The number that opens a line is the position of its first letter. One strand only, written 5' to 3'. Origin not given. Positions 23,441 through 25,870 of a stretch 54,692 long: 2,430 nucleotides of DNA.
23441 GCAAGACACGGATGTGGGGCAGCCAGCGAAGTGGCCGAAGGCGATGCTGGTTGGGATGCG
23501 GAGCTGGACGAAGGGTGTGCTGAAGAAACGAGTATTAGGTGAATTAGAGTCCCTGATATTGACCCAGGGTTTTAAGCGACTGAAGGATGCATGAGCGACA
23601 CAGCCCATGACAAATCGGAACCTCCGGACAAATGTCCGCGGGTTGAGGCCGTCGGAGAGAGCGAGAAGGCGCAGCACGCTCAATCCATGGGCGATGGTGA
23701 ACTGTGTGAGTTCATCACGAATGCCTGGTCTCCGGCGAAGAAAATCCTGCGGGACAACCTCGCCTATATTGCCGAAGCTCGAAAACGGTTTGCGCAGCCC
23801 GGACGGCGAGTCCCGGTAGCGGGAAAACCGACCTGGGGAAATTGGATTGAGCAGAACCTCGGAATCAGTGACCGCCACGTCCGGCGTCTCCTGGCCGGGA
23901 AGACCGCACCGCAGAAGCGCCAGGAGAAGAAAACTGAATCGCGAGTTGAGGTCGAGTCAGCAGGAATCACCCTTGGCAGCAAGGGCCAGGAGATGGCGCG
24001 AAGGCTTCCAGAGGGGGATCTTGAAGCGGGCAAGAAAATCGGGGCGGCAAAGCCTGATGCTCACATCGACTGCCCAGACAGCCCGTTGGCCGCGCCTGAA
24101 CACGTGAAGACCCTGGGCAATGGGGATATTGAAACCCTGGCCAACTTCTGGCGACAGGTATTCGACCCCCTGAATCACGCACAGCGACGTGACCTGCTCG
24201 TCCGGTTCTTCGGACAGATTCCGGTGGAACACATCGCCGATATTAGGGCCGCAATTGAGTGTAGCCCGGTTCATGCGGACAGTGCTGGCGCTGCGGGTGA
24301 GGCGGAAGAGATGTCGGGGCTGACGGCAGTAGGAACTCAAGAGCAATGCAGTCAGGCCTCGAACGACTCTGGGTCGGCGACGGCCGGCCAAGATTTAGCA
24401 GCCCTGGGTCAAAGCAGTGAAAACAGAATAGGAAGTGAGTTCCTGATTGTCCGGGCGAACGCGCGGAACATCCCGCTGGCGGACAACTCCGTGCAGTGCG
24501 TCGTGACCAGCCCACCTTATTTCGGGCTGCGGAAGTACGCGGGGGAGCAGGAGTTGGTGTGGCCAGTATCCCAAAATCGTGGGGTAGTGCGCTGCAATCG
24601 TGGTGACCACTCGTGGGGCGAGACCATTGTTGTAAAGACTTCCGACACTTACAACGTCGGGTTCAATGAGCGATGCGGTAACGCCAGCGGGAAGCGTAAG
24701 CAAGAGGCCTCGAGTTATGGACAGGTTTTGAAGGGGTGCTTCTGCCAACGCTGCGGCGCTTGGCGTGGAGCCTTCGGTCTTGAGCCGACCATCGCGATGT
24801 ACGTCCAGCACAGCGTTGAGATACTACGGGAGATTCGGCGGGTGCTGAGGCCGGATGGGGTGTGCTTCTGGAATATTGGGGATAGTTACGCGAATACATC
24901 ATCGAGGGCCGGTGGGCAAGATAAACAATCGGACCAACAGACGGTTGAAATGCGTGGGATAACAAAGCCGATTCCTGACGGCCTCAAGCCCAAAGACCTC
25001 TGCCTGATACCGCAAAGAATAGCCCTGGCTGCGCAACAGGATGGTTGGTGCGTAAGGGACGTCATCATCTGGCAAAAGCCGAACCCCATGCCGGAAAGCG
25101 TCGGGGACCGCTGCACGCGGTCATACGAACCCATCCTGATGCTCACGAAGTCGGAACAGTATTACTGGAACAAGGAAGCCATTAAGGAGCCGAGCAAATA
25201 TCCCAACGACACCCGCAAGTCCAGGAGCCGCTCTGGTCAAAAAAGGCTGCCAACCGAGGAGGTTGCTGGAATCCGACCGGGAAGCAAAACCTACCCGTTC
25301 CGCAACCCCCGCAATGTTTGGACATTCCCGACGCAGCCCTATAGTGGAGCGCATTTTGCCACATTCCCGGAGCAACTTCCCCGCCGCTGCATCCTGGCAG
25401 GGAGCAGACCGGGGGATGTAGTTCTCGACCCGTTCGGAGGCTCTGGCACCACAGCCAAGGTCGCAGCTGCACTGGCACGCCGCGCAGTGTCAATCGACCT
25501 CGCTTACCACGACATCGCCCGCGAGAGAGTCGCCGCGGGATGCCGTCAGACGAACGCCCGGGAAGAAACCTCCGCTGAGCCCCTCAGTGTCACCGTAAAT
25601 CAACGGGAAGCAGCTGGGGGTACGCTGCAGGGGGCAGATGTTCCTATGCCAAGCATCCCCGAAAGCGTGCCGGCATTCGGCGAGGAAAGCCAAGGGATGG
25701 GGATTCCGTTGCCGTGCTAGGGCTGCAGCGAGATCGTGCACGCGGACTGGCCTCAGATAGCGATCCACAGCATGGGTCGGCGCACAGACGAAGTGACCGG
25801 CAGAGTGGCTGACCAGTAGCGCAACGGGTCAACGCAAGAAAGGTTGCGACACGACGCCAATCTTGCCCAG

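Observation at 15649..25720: Domain shuffling: one N-terminal module on two unrelated methyltransferase classes, one middle module shared with a non-enzymatic paralog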

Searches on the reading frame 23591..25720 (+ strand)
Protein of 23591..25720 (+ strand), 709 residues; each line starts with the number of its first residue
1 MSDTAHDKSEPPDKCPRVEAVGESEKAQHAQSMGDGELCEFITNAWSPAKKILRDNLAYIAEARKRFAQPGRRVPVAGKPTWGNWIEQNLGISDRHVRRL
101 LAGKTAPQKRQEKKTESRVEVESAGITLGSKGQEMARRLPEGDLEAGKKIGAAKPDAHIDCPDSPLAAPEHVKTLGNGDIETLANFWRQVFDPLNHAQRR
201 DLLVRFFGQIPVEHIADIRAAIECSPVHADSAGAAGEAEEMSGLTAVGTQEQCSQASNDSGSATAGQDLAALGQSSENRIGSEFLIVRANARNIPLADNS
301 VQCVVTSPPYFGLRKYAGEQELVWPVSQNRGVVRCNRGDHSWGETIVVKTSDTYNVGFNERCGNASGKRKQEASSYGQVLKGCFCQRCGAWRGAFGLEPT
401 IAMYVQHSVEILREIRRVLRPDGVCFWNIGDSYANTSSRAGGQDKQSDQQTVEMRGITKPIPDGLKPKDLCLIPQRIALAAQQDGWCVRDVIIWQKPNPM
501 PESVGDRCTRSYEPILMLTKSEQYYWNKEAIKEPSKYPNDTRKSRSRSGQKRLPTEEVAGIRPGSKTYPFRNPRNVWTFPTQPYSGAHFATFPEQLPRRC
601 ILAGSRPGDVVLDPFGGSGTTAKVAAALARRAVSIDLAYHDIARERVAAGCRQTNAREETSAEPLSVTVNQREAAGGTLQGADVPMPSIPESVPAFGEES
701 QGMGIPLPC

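Call 4: search_protein_families(library=pfam, proteins=[window:23591-25720:+], max_evalue=0.1)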
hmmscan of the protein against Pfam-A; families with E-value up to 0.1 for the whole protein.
window:23591-25720:+ (709 aa): 4 families
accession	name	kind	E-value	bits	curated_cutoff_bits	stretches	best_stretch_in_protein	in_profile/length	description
PF01555.25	N6_N4_Mtase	-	9.8e-48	163.4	26.7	1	301-637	1-211/221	DNA methylase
PF01170.24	UPF0020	-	6.7e-06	26.4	22.3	1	602-635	23-56/197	RMKL-like, methyltransferase domain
PF08241.18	Methyltransf_11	-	2.6e-05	25.2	21.2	0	403-426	71-94/95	Methyltransferase domain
PF13649.12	Methyltransf_25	-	0.012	16.7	27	0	408-423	82-97/97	Methyltransferase domain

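Call 11: search_protein_families(library=phrogs, proteins=[window:23591-25720:+], max_evalue=0.01)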
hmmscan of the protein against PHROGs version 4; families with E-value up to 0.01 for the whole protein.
window:23591-25720:+ (709 aa): 11 families
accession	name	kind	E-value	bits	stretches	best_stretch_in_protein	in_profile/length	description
phrog_67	-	other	2e-64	219.9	1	295-665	137-361/743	DNA methyltransferase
phrog_498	-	other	2e-19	70.6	1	479-663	288-435/633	DNA methyltransferase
phrog_3008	-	other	2.8e-16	60.5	1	577-659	135-223/244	DNA methyltransferase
phrog_6952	-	other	5.1e-11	43.7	1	575-638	100-164/181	DNA methyltransferase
phrog_12517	-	unknown function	4.5e-08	33.6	1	607-648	105-146/316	-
phrog_6025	-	other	1.5e-05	25.7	0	285-312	13-42/192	DNA methyltransferase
phrog_18293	-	other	3.5e-05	24.7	1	572-649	30-109/119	methyltransferase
phrog_18146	-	other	0.00019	21.5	0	589-637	50-99/452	DNA methyltransferase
phrog_23148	-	unknown function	0.0002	22.4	1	609-661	106-160/165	-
phrog_16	-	DNA, RNA and nucleotide metabolism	0.00076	18.8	1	598-638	858-898/986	DNA helicase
phrog_8769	-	other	0.0038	18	1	606-648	10-54/71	methyltransferase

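Call 46: search_protein_families(library=ncbifam, proteins=[window:23591-25720:+], max_evalue=0.1)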
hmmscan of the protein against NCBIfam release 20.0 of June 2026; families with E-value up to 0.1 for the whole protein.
window:23591-25720:+ (709 aa): 6 families
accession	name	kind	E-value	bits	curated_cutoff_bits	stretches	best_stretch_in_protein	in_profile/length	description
NF050803.1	DnaMtaseCcrMCaul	equivalog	2e-22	79.6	830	2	587-656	185-256/350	adenine-specific DNA-methyltransferase CcrM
NF008572.0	PRK11524.1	equivalog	2.5e-16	59.6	292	1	511-668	126-270/294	adenine-specific DNA-methyltransferase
NF010253.0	PRK13699.1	subfamily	7.4e-07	29.1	244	1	599-654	155-212/226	DNA methyltransferase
TIGR01177.1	TIGR01177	hypoth_equivalog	1.1e-05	25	316.55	1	283-319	231-267/330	TIGR01177 family methyltransferase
NF045667.1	MTase_DVU1556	equivalog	7.5e-05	22.3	155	0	406-445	98-135/213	DVU_1556 family methyltransferase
TIGR01934.1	MenG_MenH_UbiE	subfamily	0.041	13.2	158.35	0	280-319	86-122/223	ubiquinone/menaquinone biosynthesis methyltransferase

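Call 72: find_homologous_proteins(query=window:23591-25720:+, max_evalue=1e-20)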
Query window:23591-25720:+ (709 aa): 7797 proteins with E <= 1e-20 among 8000 candidates; the best 120 are listed.
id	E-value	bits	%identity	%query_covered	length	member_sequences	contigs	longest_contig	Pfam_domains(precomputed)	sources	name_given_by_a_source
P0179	0.0e+0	1643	100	100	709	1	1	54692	PF01170.25,PF01555.25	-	-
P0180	1.4e-156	541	68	45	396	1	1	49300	PF08241.19,PF01555.25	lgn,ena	-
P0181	2.7e-119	418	54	50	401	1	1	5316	PF01555.25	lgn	-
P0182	4.6e-117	410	52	51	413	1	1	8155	PF01555.25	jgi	jgi:DNA modification methylase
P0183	3.3e-113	398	50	51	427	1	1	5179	PF01555.25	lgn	-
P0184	9.7e-112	393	53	52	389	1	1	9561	PF01170.25,PF08241.19,PF01555.25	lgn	-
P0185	5.8e-111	390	53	50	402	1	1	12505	PF01555.25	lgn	-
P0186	6.4e-111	390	54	45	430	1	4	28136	PF01555.25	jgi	jgi:DNA modification methylase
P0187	1.3e-110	389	51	45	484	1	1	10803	PF01555.25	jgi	jgi:DNA modification methylase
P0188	2.5e-110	388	52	51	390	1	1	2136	PF01170.25,PF08241.19,PF01555.25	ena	-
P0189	5.0e-110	387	53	51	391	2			PF01555.25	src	-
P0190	6.0e-110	387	48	58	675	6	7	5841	PF08241.19,PF01555.25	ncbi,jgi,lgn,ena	ncbi:MAG: site-specific DNA-methyltransferase [Terriglobia bacterium]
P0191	3.5e-107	378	56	37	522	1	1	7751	PF01555.25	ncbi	-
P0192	4.4e-107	377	59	25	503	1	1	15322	PF01555.25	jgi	jgi:DNA modification methylase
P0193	4.6e-107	377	53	50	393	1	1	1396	PF01555.25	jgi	jgi:DNA modification methylase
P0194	4.6e-107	377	52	46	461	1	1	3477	PF01555.25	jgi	jgi:DNA modification methylase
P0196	2.5e-106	375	52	45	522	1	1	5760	PF01555.25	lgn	-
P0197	2.6e-105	371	52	46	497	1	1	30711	PF01555.25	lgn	-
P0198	4.6e-105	371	51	51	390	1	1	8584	PF01555.25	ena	-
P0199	4.6e-105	371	48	51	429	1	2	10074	PF01170.25,PF01555.25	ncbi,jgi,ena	-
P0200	1.4e-104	369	49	51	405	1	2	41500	PF01555.25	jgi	jgi:DNA modification methylase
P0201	1.7e-104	369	53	46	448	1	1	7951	PF01555.25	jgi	jgi:DNA modification methylase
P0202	2.2e-104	368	52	45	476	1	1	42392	PF01555.25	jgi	jgi:DNA modification methylase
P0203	4.5e-104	367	52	46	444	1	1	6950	PF01555.25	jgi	jgi:DNA modification methylase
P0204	4.8e-104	367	50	45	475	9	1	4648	PF01555.25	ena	-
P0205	6.7e-104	367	54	45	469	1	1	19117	PF01555.25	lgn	-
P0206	6.7e-104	367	52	50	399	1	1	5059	PF01555.25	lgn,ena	-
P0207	8.8e-104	366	47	52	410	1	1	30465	PF01555.25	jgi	jgi:DNA modification methylase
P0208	9.8e-104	366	48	53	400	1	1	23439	PF01170.25,PF01555.25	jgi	jgi:DNA modification methylase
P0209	1.1e-103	366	53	45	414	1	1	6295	PF01555.25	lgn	-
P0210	4.3e-103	364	52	45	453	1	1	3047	PF01555.25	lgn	-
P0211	4.6e-103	364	46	52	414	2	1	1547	PF01170.25,PF01555.25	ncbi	-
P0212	4.9e-103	364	50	51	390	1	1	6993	PF01555.25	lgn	-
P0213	1.3e-102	363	46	56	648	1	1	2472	PF01555.25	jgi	jgi:DNA modification methylase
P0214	1.4e-102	362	48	49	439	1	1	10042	PF01555.25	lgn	-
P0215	1.7e-102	362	47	51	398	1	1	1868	PF01555.25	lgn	-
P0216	2.1e-102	362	52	45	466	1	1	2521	PF01555.25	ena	-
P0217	2.3e-102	362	52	45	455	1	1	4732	PF01555.25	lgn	-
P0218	2.8e-102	361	53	45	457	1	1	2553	PF01555.25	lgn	-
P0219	3.4e-102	361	50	51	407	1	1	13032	PF01555.25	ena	-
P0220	4.4e-102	361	51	46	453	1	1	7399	PF01555.25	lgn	-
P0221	6.4e-102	360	50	51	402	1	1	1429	PF01555.25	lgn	-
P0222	9.4e-102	360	49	46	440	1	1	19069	PF01555.25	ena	-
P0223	1.2e-101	359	49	51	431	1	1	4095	PF01555.25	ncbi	-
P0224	1.3e-101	359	50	51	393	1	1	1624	PF01555.25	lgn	-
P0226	2.2e-101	358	49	51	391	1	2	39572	PF01555.25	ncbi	-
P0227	3.3e-101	358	50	45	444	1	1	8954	PF01555.25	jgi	jgi:DNA modification methylase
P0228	4.3e-101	358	50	45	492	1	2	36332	PF01555.25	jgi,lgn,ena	-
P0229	5.0e-101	357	48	47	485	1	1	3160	PF08241.19,PF01555.25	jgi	jgi:DNA modification methylase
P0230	6.0e-101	357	50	45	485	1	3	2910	PF01555.25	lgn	-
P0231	9.6e-101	356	49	50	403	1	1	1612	PF01555.25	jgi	jgi:DNA modification methylase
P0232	1.1e-100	356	50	45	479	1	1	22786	PF01555.25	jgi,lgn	jgi:DNA modification methylase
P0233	1.6e-100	356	50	46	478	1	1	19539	PF01555.25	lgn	-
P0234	2.9e-100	355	49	45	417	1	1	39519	PF01555.25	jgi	jgi:DNA modification methylase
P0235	3.1e-100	355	51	52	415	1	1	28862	PF01555.25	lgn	-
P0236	5.9e-100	354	48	56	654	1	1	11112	PF01555.25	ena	-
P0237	6.9e-100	354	50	45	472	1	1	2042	PF08241.19,PF01555.25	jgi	jgi:DNA modification methylase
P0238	9.3e-100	353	50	45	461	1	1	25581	PF01555.25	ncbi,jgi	jgi:DNA modification methylase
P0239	9.6e-100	353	52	46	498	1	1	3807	PF01555.25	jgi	jgi:DNA modification methylase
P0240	9.9e-100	353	47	46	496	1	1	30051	PF01555.25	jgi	jgi:DNA modification methylase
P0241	2.1e-99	352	52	45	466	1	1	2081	PF01555.25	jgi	-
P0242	2.3e-99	352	50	45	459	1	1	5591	PF01555.25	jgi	jgi:DNA modification methylase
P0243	3.1e-99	351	47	51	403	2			PF01555.25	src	-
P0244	3.1e-99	351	46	56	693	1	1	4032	PF01555.25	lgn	-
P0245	3.4e-99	351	46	45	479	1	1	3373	PF01555.25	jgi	jgi:DNA modification methylase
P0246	4.6e-99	351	50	45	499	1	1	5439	PF01555.25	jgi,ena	-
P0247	5.0e-99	351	50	46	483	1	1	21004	PF01555.25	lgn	-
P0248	5.5e-99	351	51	45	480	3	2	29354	PF01555.25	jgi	-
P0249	1.1e-98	350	48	45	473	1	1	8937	PF01555.25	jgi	jgi:DNA modification methylase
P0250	1.9e-98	349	63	20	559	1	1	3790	PF01555.25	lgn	-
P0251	2.6e-98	348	47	51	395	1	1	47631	PF01555.25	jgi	jgi:DNA modification methylase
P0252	2.6e-98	348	51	45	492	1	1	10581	PF01555.25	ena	-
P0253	2.7e-98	348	49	45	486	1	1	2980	PF01555.25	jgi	-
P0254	2.7e-98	348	50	45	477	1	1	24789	PF01555.25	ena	-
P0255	3.4e-98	348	44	56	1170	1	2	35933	PF12307.14,PF02086.22,PF01555.25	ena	-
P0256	5.1e-98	347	50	46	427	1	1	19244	PF01555.25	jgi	jgi:DNA modification methylase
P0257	5.8e-98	347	47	51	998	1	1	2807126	PF12307.14,PF01555.25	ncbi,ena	-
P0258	6.3e-98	347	50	46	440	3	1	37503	PF01555.25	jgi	jgi:DNA modification methylase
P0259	6.9e-98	347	50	48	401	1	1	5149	PF01555.25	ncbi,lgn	-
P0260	7.6e-98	347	50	43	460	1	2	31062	PF01555.25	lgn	-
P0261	1.0e-97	346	48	46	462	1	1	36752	PF01555.25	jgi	jgi:DNA modification methylase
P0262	1.2e-97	346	47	52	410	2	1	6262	PF01555.25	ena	-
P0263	2.0e-97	345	49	45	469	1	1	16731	PF01555.25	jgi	jgi:DNA modification methylase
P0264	2.5e-97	345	50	46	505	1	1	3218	PF01555.25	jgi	jgi:DNA modification methylase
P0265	2.5e-97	345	51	48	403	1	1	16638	PF01555.25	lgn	-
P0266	2.6e-97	345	52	45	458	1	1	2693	PF01555.25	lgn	-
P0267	3.1e-97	345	49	45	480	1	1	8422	PF01555.25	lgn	-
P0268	3.1e-97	345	-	-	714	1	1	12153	PF01555.25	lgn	-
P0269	1.0e-96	343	48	45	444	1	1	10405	PF01555.25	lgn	-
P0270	1.2e-96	343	49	45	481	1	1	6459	PF01555.25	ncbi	ncbi:MAG: DNA-methyltransferase [Burkholderiales bacterium]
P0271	1.2e-96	343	45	46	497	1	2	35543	PF01555.25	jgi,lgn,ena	-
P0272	1.9e-96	342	49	46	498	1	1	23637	PF01555.25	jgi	jgi:DNA modification methylase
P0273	2.0e-96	342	47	45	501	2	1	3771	PF08241.19,PF01555.25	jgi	jgi:DNA modification methylase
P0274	2.7e-96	342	50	45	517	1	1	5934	PF01555.25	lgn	-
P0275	4.1e-96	341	49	46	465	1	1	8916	PF01555.25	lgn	-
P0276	4.4e-96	341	49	51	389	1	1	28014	PF01555.25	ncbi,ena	-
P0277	4.8e-96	341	52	34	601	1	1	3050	PF01555.25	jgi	jgi:DNA modification methylase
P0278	4.9e-96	341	46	45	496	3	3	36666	PF01555.25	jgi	jgi:DNA modification methylase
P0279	5.4e-96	341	50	45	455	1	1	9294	PF01555.25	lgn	-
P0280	6.3e-96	340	49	46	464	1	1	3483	PF08241.19,PF01555.25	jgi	jgi:DNA modification methylase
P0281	8.8e-96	340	48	46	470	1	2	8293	PF01555.25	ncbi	-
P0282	9.5e-96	340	52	45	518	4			PF01555.25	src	-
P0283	9.8e-96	340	49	45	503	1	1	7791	PF01555.25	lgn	-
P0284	9.9e-96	340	46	45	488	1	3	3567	PF01555.25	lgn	-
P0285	1.4e-95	339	51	45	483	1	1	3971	PF01555.25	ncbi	-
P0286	1.4e-95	339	46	45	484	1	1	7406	PF01555.25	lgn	-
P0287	1.9e-95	339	46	52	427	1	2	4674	PF01555.25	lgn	-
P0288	2.0e-95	339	48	46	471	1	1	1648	PF01555.25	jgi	jgi:DNA modification methylase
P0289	3.9e-95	338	47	51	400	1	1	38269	PF01555.25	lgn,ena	-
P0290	4.6e-95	338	47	46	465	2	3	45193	PF01555.25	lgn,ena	-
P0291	5.1e-95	337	49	46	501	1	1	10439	PF01555.25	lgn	-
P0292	1.2e-94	336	49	45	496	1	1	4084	PF01555.25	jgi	jgi:DNA modification methylase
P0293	1.5e-94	336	49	45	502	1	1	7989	PF01555.25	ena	-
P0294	1.5e-94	336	49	45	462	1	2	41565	PF01555.25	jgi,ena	jgi:DNA modification methylase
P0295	2.9e-94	335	47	46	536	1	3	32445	PF01555.25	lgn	-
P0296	3.3e-94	335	48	45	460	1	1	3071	PF01555.25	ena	-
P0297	3.7e-94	335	46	45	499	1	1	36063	PF01555.25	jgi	jgi:DNA modification methylase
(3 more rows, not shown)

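Call 81: search_protein_families(library=padloc, proteins=[window:23591-25720:+], max_evalue=0.001)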
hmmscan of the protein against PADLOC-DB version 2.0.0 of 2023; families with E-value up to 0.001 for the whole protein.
window:23591-25720:+ (709 aa): 53 families (the best 25 are shown)
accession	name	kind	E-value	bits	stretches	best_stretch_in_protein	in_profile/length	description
PDLC03387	MTase_II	-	4.7e-79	263.6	2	393-653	50-281/289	Type II methyltransferase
PDLC03252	MTase_II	-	7.6e-58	194.5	2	395-545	131-278/365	Type II methyltransferase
PDLC03336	MTase_II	-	6.2e-45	152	2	395-550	69-209/421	Type II methyltransferase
PDLC03353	MTase_II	-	2.9e-29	100.4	1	296-650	23-251/260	Type II methyltransferase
PDLC03371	MTase_II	-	5.1e-29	99.6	1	476-648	102-253/260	Type II methyltransferase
PDLC03309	MTase_II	-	1.4e-27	94.6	2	393-535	121-267/353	Type II methyltransferase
PDLC03303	MTase_II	-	1.7e-25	87.6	2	470-528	91-149/668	Type II methyltransferase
PDLC03299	MTase_II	-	3e-25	87.3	1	510-649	126-259/296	Type II methyltransferase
PDLC03316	MTase_II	-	3.7e-24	83.5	3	461-527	110-176/390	Type II methyltransferase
PDLC03216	MTase_II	-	7.5e-22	75.8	2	587-659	193-267/364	Type II methyltransferase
PDLC03738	oMTase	-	2.3e-21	73.9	2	588-649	204-267/376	orphan methyltransferase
PDLC03230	MTase_II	-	5.1e-20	70.1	1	485-648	129-283/360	Type II methyltransferase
PDLC03350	MTase_II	-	1.5e-19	68.5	1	573-650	218-298/312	Type II methyltransferase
PDLC03265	MTase_II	-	5.2e-18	63.6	1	575-642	253-321/333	Type II methyltransferase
PDLC03259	MTase_II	-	1.5e-16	58.3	1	575-637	182-243/423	Type II methyltransferase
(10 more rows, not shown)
